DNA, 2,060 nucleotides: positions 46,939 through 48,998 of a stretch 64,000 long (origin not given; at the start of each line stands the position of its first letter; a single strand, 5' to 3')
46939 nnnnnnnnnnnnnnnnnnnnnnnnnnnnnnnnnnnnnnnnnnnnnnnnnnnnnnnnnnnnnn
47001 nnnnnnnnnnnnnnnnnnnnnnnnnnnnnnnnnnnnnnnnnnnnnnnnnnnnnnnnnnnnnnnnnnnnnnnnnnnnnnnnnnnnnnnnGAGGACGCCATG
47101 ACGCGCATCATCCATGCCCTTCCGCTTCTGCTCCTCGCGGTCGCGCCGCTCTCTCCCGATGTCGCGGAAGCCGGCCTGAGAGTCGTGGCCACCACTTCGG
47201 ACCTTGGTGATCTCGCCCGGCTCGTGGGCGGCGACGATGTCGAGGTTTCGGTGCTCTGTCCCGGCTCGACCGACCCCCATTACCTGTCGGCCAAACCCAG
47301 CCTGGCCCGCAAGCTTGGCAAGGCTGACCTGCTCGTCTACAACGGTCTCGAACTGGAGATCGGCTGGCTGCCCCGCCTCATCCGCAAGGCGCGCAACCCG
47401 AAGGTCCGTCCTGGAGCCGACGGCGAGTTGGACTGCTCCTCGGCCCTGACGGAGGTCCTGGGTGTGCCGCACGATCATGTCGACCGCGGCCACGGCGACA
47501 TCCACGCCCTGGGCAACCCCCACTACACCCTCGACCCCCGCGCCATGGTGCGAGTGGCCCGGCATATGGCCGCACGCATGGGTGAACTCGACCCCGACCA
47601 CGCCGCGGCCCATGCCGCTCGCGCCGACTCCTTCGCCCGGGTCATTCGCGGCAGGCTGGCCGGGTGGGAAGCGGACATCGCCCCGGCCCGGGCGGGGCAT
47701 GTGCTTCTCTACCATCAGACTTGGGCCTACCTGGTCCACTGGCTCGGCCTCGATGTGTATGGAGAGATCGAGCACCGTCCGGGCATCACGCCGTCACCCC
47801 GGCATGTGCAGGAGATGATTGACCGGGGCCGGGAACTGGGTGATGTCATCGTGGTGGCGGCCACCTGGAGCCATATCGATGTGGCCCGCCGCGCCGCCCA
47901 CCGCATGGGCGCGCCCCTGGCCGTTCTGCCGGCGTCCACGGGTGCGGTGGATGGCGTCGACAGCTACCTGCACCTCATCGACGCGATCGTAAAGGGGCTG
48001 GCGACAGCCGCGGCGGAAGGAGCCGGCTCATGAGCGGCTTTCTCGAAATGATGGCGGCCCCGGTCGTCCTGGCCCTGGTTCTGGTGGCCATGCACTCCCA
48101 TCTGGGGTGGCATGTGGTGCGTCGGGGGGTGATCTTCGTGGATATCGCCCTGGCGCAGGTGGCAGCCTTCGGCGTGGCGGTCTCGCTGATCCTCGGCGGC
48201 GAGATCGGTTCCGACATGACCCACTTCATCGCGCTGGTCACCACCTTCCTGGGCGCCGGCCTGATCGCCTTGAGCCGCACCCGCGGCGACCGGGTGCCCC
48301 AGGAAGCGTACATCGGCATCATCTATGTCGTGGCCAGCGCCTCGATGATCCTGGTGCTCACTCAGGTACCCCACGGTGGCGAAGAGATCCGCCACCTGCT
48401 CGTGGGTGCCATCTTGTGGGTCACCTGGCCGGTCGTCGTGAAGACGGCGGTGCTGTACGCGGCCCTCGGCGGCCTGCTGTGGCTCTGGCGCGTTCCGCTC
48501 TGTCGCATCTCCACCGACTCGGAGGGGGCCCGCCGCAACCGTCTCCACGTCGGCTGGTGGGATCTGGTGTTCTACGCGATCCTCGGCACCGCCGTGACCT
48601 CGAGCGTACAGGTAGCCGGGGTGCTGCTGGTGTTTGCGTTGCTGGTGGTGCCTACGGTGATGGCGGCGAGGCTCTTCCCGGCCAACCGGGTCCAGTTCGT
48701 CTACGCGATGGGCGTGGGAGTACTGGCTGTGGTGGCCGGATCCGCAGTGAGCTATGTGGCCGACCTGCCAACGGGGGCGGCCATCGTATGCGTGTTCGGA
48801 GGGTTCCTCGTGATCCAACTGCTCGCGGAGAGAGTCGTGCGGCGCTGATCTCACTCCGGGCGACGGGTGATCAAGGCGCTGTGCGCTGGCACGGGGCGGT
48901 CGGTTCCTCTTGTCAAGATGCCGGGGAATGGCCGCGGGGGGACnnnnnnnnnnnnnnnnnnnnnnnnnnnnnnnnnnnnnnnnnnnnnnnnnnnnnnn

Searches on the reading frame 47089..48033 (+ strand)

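Call 87: search_protein_families(library=pfam, proteins=[window:47089-48033:+], max_evalue=0.0001)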
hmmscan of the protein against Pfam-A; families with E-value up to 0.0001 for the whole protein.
window:47089-48033:+ (314 aa): 1 family
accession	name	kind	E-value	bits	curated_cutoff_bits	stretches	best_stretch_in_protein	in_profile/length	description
PF01297.22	ZnuA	-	7.1e-44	150.7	29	1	32-307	1-263/263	Zinc-uptake complex component A periplasmic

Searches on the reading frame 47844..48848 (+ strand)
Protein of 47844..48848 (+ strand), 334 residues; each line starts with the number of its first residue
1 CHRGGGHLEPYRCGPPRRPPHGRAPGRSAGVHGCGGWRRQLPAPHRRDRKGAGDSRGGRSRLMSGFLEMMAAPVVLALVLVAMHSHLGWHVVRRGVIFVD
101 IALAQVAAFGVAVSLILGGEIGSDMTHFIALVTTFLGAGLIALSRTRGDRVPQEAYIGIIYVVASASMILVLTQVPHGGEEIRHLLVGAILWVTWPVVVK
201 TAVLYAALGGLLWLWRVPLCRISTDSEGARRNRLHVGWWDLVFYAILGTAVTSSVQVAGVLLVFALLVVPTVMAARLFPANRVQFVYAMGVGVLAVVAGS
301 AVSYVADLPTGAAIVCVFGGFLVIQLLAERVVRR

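Call 87: search_protein_families(library=pfam, proteins=[window:47844-48848:+], max_evalue=0.0001)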
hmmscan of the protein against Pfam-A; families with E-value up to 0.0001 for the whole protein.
window:47844-48848:+ (334 aa): 1 family
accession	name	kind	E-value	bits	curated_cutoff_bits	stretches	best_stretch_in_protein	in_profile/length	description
PF00950.22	ABC-3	-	7.4e-28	98.2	20.1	1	68-327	3-256/258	ABC 3 transport family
